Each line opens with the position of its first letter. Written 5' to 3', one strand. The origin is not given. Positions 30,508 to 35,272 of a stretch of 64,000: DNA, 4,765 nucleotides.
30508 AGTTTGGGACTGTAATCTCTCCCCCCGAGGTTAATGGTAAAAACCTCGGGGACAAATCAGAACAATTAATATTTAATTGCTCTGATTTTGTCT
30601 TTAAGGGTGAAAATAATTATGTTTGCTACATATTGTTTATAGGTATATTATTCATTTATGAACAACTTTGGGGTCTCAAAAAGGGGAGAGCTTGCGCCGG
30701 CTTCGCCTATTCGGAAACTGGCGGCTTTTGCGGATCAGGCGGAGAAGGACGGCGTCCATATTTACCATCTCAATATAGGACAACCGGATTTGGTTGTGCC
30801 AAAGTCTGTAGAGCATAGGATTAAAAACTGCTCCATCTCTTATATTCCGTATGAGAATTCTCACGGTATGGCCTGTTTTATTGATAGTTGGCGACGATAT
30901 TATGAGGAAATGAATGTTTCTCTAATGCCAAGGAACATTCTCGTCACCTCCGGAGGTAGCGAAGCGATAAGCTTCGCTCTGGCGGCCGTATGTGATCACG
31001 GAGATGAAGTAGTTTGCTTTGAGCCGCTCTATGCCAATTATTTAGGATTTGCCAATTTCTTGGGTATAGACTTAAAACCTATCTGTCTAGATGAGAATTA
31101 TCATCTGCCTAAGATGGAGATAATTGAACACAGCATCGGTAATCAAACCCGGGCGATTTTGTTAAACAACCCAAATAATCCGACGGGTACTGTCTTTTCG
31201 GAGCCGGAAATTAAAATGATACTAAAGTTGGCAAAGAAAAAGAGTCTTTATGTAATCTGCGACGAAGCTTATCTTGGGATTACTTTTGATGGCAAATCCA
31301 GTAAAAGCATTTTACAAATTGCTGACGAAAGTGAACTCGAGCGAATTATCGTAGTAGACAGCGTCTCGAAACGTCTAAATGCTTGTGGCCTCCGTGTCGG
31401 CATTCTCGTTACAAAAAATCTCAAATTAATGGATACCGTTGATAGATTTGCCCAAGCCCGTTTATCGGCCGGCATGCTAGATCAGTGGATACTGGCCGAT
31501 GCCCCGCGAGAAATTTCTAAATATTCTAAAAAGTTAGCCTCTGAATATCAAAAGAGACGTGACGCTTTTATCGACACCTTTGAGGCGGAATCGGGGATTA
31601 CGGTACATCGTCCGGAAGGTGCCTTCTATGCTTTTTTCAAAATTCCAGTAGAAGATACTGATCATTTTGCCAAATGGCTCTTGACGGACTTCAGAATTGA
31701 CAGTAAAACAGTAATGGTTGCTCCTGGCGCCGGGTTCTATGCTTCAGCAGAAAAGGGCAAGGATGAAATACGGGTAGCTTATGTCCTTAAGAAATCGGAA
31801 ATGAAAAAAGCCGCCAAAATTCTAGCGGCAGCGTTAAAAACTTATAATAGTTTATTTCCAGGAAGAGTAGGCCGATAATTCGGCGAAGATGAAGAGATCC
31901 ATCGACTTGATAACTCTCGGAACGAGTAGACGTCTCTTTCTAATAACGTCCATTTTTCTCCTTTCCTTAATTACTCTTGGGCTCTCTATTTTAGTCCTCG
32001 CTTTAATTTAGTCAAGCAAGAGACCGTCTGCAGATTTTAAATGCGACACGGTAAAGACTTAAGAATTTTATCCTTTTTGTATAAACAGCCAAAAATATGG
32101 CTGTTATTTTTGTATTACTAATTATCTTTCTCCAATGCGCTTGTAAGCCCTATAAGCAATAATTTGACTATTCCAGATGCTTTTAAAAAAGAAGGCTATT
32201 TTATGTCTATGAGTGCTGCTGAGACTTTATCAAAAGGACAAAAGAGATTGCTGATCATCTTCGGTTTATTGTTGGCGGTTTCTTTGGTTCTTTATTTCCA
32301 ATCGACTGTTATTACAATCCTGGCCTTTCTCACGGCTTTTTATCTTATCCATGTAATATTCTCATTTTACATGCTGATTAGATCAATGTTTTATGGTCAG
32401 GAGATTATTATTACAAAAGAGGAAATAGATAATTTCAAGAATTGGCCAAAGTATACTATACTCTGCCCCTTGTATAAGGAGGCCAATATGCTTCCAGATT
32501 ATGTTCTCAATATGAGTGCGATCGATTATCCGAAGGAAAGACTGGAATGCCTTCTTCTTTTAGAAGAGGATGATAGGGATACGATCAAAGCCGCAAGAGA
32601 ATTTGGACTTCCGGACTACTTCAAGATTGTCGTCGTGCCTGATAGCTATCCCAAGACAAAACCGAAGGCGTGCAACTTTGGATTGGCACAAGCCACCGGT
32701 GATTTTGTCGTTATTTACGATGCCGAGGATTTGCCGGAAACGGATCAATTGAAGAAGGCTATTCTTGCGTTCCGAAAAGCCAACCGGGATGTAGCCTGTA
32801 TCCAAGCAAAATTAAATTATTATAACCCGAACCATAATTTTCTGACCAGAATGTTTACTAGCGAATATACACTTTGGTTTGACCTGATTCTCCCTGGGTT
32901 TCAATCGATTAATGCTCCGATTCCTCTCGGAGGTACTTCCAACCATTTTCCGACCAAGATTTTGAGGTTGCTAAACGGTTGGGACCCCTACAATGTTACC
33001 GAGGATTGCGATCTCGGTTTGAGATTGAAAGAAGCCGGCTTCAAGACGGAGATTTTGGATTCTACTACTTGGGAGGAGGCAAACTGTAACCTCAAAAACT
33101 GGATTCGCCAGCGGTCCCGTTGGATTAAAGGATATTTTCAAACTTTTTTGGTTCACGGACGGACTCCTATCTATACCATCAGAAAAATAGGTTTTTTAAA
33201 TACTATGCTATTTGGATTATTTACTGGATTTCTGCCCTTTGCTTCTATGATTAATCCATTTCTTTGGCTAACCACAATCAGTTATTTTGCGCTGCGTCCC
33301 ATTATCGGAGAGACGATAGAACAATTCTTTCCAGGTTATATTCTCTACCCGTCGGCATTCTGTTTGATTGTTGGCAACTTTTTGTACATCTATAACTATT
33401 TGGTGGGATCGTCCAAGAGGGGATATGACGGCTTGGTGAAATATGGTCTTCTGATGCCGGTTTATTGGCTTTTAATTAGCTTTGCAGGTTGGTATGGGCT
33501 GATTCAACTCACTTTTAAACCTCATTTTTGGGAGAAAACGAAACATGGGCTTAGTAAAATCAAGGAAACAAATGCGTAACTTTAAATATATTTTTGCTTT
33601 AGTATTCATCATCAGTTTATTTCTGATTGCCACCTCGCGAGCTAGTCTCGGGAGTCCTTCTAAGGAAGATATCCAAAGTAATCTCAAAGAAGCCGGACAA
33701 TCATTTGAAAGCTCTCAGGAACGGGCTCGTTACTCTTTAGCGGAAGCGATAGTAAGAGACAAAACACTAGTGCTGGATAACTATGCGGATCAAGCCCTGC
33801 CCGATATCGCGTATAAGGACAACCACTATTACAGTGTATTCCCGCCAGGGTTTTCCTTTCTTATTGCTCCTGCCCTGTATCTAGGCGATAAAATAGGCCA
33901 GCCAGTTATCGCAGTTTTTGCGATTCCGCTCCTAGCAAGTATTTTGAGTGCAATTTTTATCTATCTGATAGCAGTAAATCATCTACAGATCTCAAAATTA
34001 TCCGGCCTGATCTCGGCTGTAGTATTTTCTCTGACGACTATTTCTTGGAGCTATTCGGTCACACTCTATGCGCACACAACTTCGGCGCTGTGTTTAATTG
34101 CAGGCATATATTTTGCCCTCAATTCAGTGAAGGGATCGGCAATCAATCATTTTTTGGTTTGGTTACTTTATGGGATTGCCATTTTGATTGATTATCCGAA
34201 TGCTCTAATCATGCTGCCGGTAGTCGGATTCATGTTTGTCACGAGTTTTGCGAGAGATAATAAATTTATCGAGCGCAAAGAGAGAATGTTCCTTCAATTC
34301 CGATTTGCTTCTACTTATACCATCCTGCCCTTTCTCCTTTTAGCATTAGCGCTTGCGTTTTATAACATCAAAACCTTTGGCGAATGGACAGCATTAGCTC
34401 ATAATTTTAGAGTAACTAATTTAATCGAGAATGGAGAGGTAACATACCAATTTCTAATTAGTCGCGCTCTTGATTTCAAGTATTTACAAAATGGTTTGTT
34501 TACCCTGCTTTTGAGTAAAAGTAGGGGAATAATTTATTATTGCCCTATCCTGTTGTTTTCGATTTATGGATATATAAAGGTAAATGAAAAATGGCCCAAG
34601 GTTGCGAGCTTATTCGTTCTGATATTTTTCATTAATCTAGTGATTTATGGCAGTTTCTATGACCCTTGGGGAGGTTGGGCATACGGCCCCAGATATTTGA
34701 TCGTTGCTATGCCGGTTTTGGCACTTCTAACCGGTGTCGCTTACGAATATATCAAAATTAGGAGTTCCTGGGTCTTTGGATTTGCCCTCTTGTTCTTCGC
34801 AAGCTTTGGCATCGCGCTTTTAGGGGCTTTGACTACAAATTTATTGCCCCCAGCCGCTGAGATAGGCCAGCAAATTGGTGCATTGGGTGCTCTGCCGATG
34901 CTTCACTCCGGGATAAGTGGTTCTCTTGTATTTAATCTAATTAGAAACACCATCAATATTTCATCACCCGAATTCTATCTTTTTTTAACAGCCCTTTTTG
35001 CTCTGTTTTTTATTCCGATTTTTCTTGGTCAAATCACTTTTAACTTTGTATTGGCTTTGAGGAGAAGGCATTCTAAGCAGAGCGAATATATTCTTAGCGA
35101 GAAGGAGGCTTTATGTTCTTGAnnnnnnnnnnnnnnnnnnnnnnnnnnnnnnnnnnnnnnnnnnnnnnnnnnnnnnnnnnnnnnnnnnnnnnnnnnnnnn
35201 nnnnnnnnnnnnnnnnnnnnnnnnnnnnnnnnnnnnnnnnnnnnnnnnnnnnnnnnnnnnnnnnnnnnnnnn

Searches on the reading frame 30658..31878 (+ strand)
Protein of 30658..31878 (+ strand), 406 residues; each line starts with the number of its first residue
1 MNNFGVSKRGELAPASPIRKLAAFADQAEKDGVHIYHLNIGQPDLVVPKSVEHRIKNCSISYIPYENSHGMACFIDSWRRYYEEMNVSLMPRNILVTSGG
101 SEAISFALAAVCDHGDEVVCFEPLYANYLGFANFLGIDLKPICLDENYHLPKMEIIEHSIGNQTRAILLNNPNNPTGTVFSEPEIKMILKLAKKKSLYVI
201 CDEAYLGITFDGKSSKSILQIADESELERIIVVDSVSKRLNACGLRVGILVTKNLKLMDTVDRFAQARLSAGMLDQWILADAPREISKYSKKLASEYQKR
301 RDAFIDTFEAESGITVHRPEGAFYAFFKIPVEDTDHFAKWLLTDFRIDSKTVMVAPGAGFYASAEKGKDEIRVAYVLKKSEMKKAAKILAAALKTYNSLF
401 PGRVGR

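Call 15: search_protein_families(library=pfam, proteins=[window:30658-31878:+], max_evalue=0.001)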
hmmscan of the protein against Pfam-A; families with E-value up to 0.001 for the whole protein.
window:30658-31878:+ (406 aa): 4 families
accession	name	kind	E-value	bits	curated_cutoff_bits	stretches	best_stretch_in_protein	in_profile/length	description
PF00155.27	Aminotran_1_2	-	3.4e-45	155.2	19.7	1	38-388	6-360/361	Aminotransferase class I and II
PF01053.26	Cys_Met_Meta_PP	-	1.5e-07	30.8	27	1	94-206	70-177/381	Cys/Met metabolism PLP-dependent enzyme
PF00266.25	Aminotran_5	-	1.6e-07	31.1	21.5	1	92-204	62-177/371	Aminotransferase class-V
PF01041.23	DegT_DnrJ_EryC1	-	0.00012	21.9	19.8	1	93-214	41-158/360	DegT/DnrJ/EryC1/StrS aminotransferase family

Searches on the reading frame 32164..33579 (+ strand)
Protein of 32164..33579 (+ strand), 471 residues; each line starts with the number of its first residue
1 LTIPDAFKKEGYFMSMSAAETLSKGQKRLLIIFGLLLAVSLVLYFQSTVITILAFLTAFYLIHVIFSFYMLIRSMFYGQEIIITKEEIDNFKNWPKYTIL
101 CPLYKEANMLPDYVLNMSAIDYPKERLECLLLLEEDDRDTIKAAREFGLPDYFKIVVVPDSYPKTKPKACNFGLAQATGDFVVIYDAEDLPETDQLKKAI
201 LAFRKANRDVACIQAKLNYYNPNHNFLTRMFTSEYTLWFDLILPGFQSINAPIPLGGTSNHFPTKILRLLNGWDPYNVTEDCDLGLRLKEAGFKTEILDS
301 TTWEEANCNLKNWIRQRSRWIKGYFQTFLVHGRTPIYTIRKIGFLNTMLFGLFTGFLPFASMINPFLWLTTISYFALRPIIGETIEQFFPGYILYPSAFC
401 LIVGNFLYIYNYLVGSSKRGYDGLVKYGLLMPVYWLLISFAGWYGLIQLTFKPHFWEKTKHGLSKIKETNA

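Call 15: search_protein_families(library=pfam, proteins=[window:32164-33579:+], max_evalue=0.001)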
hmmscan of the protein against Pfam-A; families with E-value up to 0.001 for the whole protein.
window:32164-33579:+ (471 aa): 3 families
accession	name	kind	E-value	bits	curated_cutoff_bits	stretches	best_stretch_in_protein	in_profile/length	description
PF13632.12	Glyco_trans_2_3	-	2.5e-26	93.2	27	1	182-378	2-189/198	Glycosyl transferase family group 2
PF13641.12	Glyco_tranf_2_3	-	1.3e-21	78.1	27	1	95-323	1-230/230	Glycosyltransferase like family 2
PF00535.33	Glycos_transf_2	-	1.1e-11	45.4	23.3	1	99-234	2-132/168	Glycosyl transferase family 2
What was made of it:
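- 32164..33579 (+): GT2a: membrane-integrated, processive synthase-type GT2 (DAED, TED and QRSRW motifs, flanking TM helices). Pfam Glyco_trans_2_3 2.5e-26 (call 15).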

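Call 48: search_solved_structures(query=window:32164-33579:+, max_evalue=0.001)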
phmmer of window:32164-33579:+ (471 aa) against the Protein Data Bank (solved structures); distinct sequences matched with E-value up to 0.001: 5.
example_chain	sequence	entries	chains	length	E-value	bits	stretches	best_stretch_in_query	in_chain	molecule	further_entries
6yv7_B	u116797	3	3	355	5.9e-08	35.5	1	95-203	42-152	Glycosyl transferase, family 2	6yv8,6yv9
6yv7_A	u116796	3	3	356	5.9e-08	35.4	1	95-203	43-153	Glycosyl transferase, family 2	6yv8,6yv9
5ej1_A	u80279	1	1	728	1.4e-06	30.9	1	171-394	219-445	Putative cellulose synthase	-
4hg6_A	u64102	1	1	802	1.6e-06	30.7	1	171-394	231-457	Cellulose Synthase Subunit A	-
4p00_A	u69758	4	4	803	1.6e-06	30.7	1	171-394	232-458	Cellulose Synthase A subunit | Cellulose Synthase subunit A | Putative cellulose synthase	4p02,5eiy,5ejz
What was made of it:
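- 32164..33579 (+): PDB sequence hits: family-2 glycosyltransferase 6yv7 at 5.9e-8 and BcsA at 1.4e-6 (call 48).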

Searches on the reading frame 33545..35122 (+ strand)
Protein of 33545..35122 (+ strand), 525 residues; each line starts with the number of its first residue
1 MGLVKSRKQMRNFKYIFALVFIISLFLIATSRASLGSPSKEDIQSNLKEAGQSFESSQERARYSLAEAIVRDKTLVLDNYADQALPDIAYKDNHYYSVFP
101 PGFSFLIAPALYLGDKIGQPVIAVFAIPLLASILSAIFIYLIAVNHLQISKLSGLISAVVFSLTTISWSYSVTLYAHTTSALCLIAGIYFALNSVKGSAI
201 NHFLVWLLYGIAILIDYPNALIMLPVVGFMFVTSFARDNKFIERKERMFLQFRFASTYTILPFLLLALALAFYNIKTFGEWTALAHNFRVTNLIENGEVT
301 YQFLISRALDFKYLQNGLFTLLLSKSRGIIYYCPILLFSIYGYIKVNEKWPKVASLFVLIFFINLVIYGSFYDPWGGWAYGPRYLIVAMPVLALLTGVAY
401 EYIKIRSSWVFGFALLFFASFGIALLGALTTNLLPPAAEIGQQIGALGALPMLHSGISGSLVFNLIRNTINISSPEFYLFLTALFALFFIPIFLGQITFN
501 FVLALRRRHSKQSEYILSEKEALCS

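Call 15: search_protein_families(library=pfam, proteins=[window:33545-35122:+], max_evalue=0.001)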
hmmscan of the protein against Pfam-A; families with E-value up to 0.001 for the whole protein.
window:33545-35122:+ (525 aa): 0 families
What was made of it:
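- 33545..35122 (+): TM525: ~9-TM protein, a second and divergent GT-C-like glycosyltransferase. The window copy has no Pfam hit (call 15).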

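Call 47: search_solved_structures(query=window:33545-35122:+, max_evalue=1)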
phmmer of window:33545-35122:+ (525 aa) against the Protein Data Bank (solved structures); distinct sequences matched with E-value up to 1: 0.

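Call 60: search_protein_families(library=pfam, alignment_id=A4, max_evalue=0.1)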
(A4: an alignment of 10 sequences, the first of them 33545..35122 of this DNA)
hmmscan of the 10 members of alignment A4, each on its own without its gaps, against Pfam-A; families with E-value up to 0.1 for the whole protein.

A. member 1, window:33545-35122:+ (525 aa): 0 families

B. families by the number of members that match (of 10 scanned): 2 families
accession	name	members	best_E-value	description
PF02366.24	PMT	1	1.3e-06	Dolichyl-phosphate-mannose-protein mannosyltransferase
PF13231.12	PMT_2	1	0.00017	Dolichyl-phosphate-mannose-protein mannosyltransferase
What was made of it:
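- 33545..35122 (+): One orthologue hits Pfam PMT at 1.3e-6 (call 60).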

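Call 61: search_solved_structures(query=A4, max_evalue=1)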
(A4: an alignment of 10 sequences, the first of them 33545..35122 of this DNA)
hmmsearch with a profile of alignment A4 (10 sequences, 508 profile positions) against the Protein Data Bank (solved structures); distinct sequences matched with E-value up to 1: 2.
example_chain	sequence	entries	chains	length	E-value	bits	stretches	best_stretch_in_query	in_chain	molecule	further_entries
3afl_A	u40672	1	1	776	0.53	12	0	359-392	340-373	Oligo alginate lyase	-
3a0o_A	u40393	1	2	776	0.53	12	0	359-392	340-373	Oligo alginate lyase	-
